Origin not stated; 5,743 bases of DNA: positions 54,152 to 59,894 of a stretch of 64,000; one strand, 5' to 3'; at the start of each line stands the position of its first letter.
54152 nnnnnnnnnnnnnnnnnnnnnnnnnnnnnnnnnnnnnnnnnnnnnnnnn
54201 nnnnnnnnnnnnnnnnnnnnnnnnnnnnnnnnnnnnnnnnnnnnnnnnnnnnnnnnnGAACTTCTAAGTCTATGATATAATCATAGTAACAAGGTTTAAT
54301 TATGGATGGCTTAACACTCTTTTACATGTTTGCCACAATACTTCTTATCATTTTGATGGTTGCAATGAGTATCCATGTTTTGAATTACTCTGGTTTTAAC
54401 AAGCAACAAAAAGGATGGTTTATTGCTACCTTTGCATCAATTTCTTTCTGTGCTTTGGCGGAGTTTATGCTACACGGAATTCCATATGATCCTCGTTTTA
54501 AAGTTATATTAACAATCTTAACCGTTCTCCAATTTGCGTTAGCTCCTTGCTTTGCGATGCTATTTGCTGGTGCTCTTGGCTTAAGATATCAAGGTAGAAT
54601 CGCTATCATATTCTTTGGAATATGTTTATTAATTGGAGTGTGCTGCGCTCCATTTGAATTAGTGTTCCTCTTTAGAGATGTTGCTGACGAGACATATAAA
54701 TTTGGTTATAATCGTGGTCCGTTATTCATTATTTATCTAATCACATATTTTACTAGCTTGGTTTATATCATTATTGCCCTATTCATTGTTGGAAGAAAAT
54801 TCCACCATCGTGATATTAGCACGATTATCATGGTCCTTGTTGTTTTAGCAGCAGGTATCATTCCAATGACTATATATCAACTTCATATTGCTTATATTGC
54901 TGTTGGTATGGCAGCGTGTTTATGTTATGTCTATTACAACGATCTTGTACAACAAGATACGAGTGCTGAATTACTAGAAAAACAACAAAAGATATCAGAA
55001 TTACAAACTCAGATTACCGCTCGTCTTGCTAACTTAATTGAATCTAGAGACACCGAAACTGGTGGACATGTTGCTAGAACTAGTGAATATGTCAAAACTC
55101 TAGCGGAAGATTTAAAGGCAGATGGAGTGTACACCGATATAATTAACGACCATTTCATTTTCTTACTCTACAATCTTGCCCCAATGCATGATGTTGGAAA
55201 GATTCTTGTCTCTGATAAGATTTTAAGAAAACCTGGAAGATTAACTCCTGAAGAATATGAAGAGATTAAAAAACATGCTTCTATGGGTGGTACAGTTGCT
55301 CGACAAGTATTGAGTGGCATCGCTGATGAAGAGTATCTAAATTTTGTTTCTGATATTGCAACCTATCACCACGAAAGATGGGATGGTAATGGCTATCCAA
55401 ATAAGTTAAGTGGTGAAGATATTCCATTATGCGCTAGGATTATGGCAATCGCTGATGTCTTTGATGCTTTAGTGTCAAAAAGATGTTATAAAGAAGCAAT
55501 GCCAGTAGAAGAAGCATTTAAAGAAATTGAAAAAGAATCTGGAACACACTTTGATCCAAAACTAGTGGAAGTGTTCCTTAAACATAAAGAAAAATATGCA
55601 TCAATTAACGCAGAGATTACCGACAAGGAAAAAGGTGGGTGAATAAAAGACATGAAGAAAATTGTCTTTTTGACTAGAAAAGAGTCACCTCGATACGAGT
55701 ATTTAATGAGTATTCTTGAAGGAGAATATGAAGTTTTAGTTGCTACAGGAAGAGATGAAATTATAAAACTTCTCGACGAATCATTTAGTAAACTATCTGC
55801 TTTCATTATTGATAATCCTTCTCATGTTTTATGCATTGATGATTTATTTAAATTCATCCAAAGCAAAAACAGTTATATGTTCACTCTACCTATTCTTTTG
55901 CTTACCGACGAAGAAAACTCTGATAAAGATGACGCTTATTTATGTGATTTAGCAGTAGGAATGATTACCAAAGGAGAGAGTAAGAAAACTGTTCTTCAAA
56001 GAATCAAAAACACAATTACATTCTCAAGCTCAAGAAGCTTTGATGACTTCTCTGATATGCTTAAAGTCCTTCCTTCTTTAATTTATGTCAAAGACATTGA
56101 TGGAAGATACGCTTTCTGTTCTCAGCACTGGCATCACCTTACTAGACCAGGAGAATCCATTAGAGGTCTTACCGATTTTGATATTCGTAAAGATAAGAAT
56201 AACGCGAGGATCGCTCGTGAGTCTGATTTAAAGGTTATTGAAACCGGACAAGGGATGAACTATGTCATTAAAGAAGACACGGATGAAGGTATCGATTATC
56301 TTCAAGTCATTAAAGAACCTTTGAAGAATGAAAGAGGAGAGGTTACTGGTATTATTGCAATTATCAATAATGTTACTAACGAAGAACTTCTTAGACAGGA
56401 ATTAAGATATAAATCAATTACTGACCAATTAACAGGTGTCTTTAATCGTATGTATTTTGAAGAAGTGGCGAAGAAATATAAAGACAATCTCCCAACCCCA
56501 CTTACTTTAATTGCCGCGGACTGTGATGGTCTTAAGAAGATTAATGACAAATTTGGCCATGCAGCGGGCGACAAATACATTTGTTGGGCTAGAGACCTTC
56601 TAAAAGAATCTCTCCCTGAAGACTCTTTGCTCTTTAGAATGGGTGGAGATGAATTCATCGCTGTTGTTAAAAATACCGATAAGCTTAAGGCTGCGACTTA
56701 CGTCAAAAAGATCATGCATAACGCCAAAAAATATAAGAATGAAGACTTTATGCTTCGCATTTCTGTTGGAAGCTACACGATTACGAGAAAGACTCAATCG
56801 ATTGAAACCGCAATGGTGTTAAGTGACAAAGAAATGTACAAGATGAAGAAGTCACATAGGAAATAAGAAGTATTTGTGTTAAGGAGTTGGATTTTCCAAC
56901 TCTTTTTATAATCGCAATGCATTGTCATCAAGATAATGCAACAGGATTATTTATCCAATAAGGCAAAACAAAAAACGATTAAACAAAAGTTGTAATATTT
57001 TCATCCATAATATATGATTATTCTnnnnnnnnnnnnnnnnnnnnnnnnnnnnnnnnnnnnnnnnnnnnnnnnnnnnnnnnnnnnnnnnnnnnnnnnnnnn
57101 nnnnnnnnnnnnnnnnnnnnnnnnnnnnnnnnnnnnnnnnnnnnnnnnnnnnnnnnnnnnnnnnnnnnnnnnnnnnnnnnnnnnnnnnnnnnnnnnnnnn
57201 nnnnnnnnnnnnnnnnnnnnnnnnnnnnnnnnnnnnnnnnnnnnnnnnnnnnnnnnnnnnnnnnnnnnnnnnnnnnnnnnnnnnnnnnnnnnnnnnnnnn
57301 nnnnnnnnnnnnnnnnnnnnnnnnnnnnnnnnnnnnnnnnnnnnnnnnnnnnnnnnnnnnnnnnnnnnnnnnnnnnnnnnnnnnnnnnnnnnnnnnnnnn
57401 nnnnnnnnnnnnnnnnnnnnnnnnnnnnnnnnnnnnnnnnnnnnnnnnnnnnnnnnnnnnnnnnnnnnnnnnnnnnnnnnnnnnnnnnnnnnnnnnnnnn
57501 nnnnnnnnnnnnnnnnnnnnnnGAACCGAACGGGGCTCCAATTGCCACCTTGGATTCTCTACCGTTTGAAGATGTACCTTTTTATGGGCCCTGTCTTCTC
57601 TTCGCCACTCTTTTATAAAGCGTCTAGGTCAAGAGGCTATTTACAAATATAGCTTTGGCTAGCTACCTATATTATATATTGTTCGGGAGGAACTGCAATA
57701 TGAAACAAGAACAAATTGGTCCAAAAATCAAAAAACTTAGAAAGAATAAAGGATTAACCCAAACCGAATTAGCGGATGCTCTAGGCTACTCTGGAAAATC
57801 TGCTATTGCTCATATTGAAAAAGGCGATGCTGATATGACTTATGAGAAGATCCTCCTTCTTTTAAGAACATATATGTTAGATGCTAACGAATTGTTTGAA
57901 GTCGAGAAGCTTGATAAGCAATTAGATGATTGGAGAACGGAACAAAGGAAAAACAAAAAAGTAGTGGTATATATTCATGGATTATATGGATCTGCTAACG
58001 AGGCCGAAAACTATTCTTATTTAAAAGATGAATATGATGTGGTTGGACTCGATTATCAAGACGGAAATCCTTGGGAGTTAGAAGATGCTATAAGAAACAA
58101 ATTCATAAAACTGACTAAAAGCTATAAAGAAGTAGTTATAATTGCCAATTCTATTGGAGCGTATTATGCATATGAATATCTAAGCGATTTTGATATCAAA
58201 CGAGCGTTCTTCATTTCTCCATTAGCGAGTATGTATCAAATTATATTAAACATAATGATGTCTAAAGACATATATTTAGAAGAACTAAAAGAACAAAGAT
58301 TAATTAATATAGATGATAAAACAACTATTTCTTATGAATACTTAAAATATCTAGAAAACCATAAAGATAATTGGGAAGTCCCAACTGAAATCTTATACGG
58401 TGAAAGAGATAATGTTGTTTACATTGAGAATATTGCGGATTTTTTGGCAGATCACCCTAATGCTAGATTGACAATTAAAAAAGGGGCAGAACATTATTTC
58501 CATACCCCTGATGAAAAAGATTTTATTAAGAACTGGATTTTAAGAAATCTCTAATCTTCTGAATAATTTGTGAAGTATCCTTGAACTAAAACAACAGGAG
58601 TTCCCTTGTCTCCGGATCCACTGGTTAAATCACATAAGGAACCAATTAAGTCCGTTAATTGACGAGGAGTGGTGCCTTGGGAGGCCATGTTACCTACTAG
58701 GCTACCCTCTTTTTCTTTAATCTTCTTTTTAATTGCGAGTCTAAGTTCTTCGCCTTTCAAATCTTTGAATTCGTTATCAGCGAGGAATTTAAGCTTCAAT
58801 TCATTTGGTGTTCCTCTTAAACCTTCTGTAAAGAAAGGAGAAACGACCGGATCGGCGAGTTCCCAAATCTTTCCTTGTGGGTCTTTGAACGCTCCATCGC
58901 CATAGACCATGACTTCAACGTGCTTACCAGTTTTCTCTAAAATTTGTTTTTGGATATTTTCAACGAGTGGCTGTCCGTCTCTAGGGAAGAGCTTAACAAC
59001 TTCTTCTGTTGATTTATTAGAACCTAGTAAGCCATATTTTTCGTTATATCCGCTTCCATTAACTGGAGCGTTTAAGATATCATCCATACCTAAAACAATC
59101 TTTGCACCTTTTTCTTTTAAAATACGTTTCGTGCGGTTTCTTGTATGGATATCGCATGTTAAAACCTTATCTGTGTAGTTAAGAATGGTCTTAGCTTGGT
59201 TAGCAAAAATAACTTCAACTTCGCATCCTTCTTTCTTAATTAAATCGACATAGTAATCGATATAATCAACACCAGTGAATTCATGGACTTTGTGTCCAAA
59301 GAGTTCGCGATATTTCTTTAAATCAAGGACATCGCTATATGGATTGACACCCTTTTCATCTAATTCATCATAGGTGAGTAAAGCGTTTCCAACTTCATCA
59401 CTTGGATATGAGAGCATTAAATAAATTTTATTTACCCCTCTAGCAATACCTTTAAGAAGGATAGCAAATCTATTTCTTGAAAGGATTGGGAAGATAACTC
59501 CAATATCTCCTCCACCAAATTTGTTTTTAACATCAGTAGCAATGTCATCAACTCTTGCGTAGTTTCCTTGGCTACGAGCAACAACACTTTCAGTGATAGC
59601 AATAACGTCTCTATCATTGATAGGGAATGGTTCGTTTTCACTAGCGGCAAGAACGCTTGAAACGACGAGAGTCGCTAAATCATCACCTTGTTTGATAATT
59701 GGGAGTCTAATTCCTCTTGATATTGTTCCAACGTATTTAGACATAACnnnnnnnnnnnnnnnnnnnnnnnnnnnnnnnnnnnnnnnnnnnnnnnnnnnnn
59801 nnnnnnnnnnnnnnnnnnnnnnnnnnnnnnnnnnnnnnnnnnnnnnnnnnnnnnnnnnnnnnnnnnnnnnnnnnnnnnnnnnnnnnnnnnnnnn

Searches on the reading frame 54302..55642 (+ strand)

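Call 37: search_protein_families(library=pfam, proteins=[window:54302-55642:+], max_evalue=0.00001)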
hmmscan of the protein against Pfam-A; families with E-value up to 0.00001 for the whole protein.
window:54302-55642:+ (446 aa): 2 families
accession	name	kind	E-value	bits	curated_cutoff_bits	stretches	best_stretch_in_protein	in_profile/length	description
PF13487.12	HD_5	-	5.4e-34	117.8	27.2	1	242-421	3-170/170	HD domain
PF01966.28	HD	-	1.2e-17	64.7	22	1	254-389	2-115/116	HD domain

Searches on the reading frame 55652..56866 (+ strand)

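Call 37: search_protein_families(library=pfam, proteins=[window:55652-56866:+], max_evalue=0.00001)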
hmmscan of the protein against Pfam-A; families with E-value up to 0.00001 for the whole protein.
window:55652-56866:+ (404 aa): 2 families
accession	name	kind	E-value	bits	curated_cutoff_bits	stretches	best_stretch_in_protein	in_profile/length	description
PF00990.26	GGDEF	-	4.8e-29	101.6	23.8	1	256-403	2-159/161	Diguanylate cyclase, GGDEF domain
PF08448.16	PAS_4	-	3.1e-08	34.3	23.1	1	138-244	2-108/110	PAS fold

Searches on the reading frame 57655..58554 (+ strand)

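Call 37: search_protein_families(library=pfam, proteins=[window:57655-58554:+], max_evalue=0.00001)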
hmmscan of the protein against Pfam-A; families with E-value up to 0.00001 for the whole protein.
window:57655-58554:+ (299 aa): 4 families
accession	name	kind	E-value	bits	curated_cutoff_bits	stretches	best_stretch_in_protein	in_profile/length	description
PF01381.28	HTH_3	-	6e-10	39.4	23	1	25-73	1-48/55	Helix-turn-helix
PF13560.12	HTH_31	-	1.7e-08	35.1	27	1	21-79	2-60/64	Helix-turn-helix domain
PF12844.13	HTH_19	-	8.5e-08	32.4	30.2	1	24-82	3-60/64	Helix-turn-helix domain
PF12146.15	Hydrolase_4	-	9.6e-06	25.5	27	0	228-283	178-235/239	Serine aminopeptidase, S33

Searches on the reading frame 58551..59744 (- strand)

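Call 37: search_protein_families(library=pfam, proteins=[window:58551-59744:-], max_evalue=0.00001)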
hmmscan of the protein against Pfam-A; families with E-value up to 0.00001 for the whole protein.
window:58551-59744:- (397 aa): 1 family
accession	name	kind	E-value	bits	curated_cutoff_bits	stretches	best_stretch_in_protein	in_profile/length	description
PF01996.21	F420_ligase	-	1.2e-56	192.1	25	1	11-389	1-218/218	F420-0:Gamma-glutamyl ligase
